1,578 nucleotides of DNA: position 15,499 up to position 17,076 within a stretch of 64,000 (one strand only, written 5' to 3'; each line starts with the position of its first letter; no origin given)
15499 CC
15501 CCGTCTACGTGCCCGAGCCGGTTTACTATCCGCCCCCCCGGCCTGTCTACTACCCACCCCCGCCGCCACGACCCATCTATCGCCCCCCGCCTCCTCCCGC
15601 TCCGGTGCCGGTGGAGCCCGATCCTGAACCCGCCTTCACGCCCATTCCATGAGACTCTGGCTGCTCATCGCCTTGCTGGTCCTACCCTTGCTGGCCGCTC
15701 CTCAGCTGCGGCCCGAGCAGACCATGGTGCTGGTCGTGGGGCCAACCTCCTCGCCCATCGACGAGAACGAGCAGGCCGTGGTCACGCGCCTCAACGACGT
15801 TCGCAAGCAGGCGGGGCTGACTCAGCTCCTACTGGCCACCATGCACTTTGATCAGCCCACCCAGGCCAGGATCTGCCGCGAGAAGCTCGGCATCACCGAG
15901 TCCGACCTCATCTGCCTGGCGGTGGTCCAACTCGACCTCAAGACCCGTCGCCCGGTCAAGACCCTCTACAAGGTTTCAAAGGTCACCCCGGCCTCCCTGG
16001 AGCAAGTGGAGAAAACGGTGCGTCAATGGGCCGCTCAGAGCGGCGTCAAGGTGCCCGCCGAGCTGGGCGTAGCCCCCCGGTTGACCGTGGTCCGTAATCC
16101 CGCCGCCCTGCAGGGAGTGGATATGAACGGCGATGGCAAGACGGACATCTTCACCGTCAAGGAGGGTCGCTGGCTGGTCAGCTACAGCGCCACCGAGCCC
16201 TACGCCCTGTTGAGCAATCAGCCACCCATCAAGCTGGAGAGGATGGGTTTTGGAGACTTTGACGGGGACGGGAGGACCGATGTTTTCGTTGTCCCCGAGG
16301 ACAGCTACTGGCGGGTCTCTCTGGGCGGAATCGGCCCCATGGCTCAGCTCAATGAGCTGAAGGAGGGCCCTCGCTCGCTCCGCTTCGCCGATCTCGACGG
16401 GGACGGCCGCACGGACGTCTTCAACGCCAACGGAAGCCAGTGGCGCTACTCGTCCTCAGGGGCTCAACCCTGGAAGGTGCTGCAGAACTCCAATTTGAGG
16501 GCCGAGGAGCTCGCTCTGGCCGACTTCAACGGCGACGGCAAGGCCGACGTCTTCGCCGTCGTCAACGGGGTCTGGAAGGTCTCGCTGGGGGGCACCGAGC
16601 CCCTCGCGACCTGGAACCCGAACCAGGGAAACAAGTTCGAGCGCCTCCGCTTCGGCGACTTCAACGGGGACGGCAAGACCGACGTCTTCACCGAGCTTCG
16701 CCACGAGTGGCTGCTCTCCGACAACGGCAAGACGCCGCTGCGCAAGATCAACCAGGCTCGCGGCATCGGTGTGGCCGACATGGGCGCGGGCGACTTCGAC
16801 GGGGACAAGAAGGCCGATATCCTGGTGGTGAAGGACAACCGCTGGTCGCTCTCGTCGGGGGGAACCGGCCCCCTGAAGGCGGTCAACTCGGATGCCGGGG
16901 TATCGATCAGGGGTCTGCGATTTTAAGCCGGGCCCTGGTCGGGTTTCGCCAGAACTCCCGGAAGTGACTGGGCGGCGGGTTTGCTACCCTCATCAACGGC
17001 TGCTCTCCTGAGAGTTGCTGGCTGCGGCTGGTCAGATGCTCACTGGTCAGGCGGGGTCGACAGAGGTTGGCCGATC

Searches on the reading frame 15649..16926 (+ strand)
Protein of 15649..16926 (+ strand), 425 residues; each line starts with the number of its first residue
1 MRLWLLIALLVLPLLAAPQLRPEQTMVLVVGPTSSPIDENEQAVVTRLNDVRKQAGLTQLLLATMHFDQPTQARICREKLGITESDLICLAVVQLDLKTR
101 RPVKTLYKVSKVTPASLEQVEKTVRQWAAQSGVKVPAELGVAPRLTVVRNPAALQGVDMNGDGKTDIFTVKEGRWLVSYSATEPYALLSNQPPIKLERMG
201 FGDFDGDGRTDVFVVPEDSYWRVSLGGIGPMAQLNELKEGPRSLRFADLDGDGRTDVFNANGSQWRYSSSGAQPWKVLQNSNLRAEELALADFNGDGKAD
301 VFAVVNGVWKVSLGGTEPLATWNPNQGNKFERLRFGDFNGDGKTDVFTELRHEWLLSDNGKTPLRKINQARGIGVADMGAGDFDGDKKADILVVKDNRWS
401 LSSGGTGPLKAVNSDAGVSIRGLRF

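Call 34: search_protein_families(library=pfam, proteins=[window:15649-16926:+], max_evalue=0.001)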
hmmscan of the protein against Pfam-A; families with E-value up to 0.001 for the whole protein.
window:15649-16926:+ (425 aa): 4 families
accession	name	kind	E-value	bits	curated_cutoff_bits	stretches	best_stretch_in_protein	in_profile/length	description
PF13517.12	FG-GAP_3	-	1.4e-27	96.5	26.9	2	203-258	1-60/61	FG-GAP-like repeat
PF01839.29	FG-GAP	-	1.4e-21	76.4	22.1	0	288-302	5-19/37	FG-GAP repeat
PF12256.14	TcdB_toxin_midN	-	3e-07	30.4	24.8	0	287-304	29-47/181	Insecticide toxin TcdB middle/N-terminal region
PF00404.24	Dockerin_1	-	6e-05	23.6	22.9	0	281-300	26-45/57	Dockerin type I domain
